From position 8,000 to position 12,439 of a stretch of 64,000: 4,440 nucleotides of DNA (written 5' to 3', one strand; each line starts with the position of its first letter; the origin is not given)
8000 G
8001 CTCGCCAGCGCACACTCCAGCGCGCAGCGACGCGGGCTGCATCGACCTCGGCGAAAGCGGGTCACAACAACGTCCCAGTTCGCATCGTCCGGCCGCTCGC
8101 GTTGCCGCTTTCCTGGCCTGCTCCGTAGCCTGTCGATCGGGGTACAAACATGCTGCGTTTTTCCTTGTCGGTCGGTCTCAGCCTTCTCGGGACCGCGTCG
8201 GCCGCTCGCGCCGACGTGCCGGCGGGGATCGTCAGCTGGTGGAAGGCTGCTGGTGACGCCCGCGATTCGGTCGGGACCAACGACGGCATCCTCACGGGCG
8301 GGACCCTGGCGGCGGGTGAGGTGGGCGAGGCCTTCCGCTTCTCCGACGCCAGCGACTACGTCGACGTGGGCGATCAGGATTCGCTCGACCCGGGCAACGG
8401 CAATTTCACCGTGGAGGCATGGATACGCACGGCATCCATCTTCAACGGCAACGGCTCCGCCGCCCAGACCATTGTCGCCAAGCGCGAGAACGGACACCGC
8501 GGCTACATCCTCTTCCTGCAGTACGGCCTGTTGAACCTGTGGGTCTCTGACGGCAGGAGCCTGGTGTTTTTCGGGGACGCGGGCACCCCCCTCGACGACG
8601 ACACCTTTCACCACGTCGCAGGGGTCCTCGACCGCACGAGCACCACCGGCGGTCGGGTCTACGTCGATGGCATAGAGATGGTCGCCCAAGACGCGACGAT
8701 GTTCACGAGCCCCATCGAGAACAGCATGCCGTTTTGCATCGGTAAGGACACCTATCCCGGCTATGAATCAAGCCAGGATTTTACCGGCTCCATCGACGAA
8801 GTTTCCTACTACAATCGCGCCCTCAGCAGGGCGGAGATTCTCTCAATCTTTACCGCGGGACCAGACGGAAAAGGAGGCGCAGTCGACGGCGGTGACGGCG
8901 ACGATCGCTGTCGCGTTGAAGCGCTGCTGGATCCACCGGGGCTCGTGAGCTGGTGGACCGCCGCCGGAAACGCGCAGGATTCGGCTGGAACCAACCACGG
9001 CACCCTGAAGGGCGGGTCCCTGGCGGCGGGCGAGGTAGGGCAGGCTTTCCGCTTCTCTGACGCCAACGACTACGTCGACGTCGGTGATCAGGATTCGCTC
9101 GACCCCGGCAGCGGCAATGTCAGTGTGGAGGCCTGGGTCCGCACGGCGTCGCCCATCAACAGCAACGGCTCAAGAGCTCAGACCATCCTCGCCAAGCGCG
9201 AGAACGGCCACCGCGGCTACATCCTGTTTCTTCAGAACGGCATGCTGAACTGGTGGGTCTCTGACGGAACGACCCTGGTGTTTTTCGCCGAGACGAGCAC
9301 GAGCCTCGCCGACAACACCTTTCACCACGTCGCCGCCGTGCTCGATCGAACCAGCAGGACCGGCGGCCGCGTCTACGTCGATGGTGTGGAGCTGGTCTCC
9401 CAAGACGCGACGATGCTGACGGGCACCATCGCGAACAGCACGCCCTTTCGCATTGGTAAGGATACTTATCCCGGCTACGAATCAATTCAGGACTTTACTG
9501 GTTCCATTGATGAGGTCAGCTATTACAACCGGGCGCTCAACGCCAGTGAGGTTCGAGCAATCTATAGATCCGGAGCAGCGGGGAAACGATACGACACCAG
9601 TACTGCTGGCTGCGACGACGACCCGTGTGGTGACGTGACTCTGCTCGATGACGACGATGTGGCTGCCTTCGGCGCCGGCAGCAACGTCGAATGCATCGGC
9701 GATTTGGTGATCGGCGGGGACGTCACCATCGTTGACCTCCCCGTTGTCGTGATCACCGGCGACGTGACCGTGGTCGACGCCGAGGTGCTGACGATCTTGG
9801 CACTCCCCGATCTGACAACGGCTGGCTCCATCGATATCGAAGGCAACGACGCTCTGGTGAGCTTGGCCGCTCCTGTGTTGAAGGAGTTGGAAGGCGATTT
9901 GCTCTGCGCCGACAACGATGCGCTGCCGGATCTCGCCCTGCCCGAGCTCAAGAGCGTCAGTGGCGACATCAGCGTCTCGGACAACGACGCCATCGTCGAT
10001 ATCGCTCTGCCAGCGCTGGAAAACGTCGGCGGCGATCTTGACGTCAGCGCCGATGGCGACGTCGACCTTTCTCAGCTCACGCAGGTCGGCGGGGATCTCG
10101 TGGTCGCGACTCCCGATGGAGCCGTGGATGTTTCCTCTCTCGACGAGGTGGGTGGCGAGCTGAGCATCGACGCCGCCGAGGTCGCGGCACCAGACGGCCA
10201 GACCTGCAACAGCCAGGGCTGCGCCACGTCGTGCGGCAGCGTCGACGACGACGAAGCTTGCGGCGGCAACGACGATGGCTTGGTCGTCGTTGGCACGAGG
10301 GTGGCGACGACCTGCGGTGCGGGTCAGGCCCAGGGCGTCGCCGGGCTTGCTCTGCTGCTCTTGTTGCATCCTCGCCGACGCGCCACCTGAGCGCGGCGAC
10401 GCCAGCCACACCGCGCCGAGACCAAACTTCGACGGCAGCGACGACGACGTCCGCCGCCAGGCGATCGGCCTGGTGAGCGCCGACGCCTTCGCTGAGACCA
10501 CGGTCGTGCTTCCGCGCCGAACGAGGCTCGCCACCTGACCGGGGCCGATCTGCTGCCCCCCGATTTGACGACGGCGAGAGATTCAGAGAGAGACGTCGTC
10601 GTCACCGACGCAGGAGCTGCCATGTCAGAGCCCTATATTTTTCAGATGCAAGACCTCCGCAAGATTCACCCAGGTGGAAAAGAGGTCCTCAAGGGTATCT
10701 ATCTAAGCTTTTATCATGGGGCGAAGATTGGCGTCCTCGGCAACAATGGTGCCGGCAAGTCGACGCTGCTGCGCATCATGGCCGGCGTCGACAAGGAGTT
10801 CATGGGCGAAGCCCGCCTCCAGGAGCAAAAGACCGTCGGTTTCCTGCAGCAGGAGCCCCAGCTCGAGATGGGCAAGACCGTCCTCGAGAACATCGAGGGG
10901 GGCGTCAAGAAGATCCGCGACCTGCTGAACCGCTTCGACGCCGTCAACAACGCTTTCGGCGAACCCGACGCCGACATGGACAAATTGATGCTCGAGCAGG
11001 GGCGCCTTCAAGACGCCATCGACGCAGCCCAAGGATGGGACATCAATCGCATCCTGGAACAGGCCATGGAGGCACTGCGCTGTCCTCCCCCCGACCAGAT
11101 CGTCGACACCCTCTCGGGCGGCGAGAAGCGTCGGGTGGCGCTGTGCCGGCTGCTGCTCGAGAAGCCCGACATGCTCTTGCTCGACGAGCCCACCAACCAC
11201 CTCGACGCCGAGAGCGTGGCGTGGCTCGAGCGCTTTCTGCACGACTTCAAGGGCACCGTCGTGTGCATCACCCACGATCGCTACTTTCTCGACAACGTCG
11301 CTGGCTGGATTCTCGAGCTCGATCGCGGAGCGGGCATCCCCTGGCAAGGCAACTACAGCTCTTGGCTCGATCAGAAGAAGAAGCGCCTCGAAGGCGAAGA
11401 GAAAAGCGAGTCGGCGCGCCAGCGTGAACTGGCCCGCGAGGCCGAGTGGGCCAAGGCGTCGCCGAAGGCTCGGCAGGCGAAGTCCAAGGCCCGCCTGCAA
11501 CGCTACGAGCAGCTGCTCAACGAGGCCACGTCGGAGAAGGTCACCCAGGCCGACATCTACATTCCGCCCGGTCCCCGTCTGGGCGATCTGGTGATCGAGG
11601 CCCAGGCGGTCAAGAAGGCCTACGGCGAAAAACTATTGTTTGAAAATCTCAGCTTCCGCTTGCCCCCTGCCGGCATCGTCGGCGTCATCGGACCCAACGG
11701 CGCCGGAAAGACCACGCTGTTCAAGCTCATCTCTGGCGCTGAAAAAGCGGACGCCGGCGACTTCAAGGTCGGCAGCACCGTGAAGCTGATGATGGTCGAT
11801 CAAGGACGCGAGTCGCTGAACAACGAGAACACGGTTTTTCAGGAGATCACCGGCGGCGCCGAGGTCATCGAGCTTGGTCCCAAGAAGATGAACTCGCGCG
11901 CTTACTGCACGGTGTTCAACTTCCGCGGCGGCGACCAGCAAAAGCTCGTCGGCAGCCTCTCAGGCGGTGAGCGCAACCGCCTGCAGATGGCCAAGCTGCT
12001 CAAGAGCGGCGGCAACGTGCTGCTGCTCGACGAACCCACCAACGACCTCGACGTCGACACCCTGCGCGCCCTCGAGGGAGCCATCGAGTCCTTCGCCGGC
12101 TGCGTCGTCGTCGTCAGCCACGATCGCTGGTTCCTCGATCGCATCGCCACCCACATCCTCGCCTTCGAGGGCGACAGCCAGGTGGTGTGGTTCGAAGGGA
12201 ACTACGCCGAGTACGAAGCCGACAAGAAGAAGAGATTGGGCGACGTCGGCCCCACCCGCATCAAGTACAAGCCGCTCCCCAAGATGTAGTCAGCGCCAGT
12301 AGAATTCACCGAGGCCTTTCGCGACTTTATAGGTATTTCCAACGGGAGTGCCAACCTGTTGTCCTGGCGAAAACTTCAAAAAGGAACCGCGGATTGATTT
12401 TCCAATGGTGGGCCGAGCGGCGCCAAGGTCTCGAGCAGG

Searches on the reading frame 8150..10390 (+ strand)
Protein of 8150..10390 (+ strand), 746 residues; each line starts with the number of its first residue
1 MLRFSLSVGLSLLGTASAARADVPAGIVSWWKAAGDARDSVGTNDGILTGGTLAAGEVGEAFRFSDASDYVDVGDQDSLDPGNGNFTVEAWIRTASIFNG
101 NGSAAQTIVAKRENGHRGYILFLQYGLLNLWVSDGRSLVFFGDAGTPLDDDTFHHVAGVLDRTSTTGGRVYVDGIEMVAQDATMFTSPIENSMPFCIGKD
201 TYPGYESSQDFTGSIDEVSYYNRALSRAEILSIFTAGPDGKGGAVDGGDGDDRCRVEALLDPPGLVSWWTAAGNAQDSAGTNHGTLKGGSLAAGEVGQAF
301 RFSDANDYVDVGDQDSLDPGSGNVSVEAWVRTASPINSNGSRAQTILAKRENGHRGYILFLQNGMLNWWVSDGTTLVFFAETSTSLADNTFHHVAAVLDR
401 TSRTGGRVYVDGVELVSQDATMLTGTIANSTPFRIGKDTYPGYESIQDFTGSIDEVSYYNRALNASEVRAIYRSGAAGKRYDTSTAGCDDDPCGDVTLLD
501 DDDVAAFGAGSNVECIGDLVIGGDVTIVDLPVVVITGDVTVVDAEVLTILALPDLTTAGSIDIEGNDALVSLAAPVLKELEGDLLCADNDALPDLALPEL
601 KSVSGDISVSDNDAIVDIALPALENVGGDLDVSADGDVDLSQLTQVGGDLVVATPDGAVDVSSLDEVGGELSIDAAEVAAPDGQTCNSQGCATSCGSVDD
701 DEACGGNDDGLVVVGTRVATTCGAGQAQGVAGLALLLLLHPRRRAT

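Call 13: search_protein_families(library=pfam, proteins=[window:8150-10390:+], max_evalue=0.001)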
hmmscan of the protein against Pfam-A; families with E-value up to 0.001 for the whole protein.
window:8150-10390:+ (746 aa): 5 families
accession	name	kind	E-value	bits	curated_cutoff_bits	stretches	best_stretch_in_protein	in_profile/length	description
PF13385.13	Laminin_G_3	-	3.7e-52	176.9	27.6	2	305-468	3-150/151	Concanavalin A-like lectin/glucanases superfamily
PF02973.23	Sialidase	-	2.7e-11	43.8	26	1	166-233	117-184/189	Sialidase, N-terminal domain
PF07953.20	Toxin_R_bind_N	-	7.1e-11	42.6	23.8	1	297-423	27-156/191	Clostridium neurotoxin, N-terminal receptor binding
PF02210.31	Laminin_G_2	-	6.8e-07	30.2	22.9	0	353-458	17-123/126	Laminin G domain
PF00354.24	Pentaxin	-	0.00038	20.7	25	0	169-237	100-170/194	Pentaxin family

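Call 36: search_protein_families(library=ncbifam, proteins=[window:8150-10390:+], max_evalue=0.0001)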
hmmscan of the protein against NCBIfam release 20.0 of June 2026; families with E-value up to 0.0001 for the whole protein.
window:8150-10390:+ (746 aa): 1 family
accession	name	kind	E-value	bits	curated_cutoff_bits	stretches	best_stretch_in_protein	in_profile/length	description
NF052521.1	TafC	equivalog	1.4e-24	87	410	2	269-479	166-367/373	TafC family fimbrial protein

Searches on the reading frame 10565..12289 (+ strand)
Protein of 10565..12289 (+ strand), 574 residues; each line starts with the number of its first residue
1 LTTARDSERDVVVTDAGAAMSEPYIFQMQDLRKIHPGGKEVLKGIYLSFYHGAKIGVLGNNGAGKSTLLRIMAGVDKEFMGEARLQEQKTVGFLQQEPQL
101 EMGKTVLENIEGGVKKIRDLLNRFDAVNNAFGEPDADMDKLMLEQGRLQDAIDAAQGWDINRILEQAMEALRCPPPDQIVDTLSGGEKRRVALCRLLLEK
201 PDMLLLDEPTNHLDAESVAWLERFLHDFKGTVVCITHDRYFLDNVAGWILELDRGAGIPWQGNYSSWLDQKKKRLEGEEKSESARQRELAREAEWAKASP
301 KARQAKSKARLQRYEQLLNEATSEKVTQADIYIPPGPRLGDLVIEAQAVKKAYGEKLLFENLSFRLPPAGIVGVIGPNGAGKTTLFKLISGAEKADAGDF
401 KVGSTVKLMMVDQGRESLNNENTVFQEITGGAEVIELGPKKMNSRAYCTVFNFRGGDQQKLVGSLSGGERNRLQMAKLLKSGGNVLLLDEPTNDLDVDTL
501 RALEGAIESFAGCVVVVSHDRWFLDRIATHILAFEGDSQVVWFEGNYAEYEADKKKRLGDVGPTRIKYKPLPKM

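Call 6: search_protein_families(library=ncbifam, proteins=[window:10565-12289:+], max_evalue=1)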
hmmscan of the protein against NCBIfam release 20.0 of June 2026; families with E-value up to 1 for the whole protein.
window:10565-12289:+ (574 aa): 221 families (the best 25 are shown)
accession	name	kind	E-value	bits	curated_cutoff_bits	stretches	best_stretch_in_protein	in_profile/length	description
TIGR03719.1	ABC_ABC_ChvD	subfamily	4.3e-279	926.8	806.75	1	24-571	3-552/552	energy-dependent translational throttle protein EttA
NF008775.0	PRK11819.1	equivalog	1.3e-277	921.9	599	1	22-571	3-554/556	energy-dependent translational throttle protein EttA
NF050005.1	ABC_ATPase_Uup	equivalog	2.7e-125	419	900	1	39-556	16-532/636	ATP-binding cassette ATPase Uup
NF008358.0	PRK11147.1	equivalog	5.6e-115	385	936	1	47-556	24-532/635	ABC transporter ATP-binding protein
NF000355.4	ribo_prot_ABC_F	equivalog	6.4e-110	368.4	380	4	300-523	267-488/499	ribosomal protection-like ABC-F family protein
NF000171.1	ABCF_producer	exception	2.9e-87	293.4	800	3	35-299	12-280/541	TlrC/CarA/OleB/SrmB family ABC-F type ribosomal protection protein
NF011646.0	PRK15064.1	equivalog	1.8e-77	261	762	1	37-555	12-528/530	ABC-F family ATPase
NF007921.0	PRK10636.1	equivalog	4.1e-74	250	917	2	152-551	117-516/638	ABC transporter ATP-binding protein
NF000170.2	ABCF_Vga_all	exception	2.3e-73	247.5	725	2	307-556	234-474/521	Vga family ABC-F type ribosomal protection protein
NF000168.2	ABCF_Msr_all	exception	6.3e-73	246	680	4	299-532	251-476/487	Msr family ABC-F type ribosomal protection protein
NF043038.1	ABCF_CplR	exception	2.3e-71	241.1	780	3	313-557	255-491/544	ABC-F type ribosomal protection protein CplR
NF000514.1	ABCF_OptrA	exception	1.2e-70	238.6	1450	1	37-556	31-550/655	ABC-F type ribosomal protection protein OptrA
NF000166.1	ABCF_CarA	exception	3.2e-69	233.6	1050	3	40-273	19-264/556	ABC-F type ribosomal protection protein Car(A)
NF000167.2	ABCF_Lsa_all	exception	1.9e-62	211.8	750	4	147-302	84-236/492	Lsa family ABC-F type ribosomal protection protein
NF000169.2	ABCF_Sal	exception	7.3e-62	209.7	725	2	171-530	119-497/542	Sal family ABC-F type ribosomal protection protein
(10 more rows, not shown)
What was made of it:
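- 10565..12289 (+): ettA (energy-dependent translational throttle), a convergent native-composition neighbour (the likely start is the Met at 10622). TIGR03719, 926.8 bits (call 6).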

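Call 65: find_related_loci(query=window:10631-12286:+, collection=genome_contigs, flank=10000)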
Query window:10631-12286:+ (552 aa) in genome_contigs; peptide patterns used: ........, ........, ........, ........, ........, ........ (x = any residue, [..] = any of these).
599 stretches matched a pattern (row limit reached: there are more); 588 encode a relative of the query (tblastn E <= 1e-3); the best 80 are kept; 80 distinct loci.
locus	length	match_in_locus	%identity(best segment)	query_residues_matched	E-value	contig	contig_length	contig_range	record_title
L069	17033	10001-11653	69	2-549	0e+0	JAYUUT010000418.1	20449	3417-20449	MAG: Myxococcales bacterium isolate GL124_DN_concoct_140 GL124_DN_concoct_140_417, whole genome shotgun sequence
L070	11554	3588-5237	68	2-549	0e+0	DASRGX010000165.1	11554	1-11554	MAG TPA_asm: Rudaea sp. isolate SMAG_U10069 k141_74998, whole genome shotgun sequence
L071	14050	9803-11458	67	2-549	0e+0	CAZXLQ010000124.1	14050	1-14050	MAG TPA_asm: uncultured Clostridia bacterium isolate SRP329715_co1_264 genome assembly, contig: NODE_6593_length_14050_c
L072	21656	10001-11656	67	2-551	0e+0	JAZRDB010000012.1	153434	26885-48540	MAG: Alphaproteobacteria bacterium isolate T1900045509_YK20190203.MAGScoT_cleanbin_000008 SGB_7547_k141_1672393, whole g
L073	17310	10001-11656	66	2-549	0e+0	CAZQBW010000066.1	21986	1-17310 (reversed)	MAG TPA_asm: uncultured Clostridia bacterium isolate binchicken_co197_382 genome assembly, contig: NODE_3469_length_2198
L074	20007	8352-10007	67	2-551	0e+0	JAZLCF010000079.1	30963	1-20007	MAG: Alphaproteobacteria bacterium isolate T1900045051_TC20190044.MAGScoT_cleanbin_000038 SGB_4529_k141_2424885, whole g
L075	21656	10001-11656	66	2-551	0e+0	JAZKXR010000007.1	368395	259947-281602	MAG: Alphaproteobacteria bacterium isolate T1900045117_TC20190111.MAGScoT_cleanbin_000011 SGB_4814_k141_2830965, whole g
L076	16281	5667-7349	65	3-551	0e+0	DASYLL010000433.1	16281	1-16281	MAG TPA_asm: Thermoanaerobaculia bacterium isolate SMAG_U4347 k141_4178476, whole genome shotgun sequence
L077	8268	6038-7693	67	2-549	0e+0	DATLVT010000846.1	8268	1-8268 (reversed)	MAG TPA_asm: Polyangia bacterium isolate SMAG_U13199 k141_561667, whole genome shotgun sequence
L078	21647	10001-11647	65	3-551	0e+0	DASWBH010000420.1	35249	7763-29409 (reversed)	MAG TPA_asm: Thermoanaerobaculia bacterium isolate SMAG_U2677 k141_780443, whole genome shotgun sequence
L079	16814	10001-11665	66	3-551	0e+0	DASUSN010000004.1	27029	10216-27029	MAG TPA_asm: Thermoanaerobaculia bacterium isolate SMAG_U1737 k141_133112, whole genome shotgun sequence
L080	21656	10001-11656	66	2-551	0e+0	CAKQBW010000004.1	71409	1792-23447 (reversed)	MAG: uncultured Alphaproteobacteria bacterium isolate REFINED_METABAT215_TOP10_CONTIGS_1500_ASSEMBLY_K77_MERGED__Hadza_M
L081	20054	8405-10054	68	2-549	0e+0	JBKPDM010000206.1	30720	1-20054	MAG: Pseudomonadota bacterium isolate GB_EKS_MAG_00024 GB_EKS_000001173193, whole genome shotgun sequence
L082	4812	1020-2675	66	2-551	0e+0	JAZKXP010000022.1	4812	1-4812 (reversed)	MAG: Alphaproteobacteria bacterium isolate T1900045117_TC20190111.MAGScoT_cleanbin_000024 SGB_4816_k141_3335760, whole g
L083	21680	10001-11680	65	3-551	0e+0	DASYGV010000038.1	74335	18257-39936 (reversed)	MAG TPA_asm: Thermoanaerobaculia bacterium isolate SMAG_U4223 k141_162489, whole genome shotgun sequence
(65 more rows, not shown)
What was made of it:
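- Tried and rejected: The best EttA relative is 69% identical, from a Myxococcales MAG (call 65).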
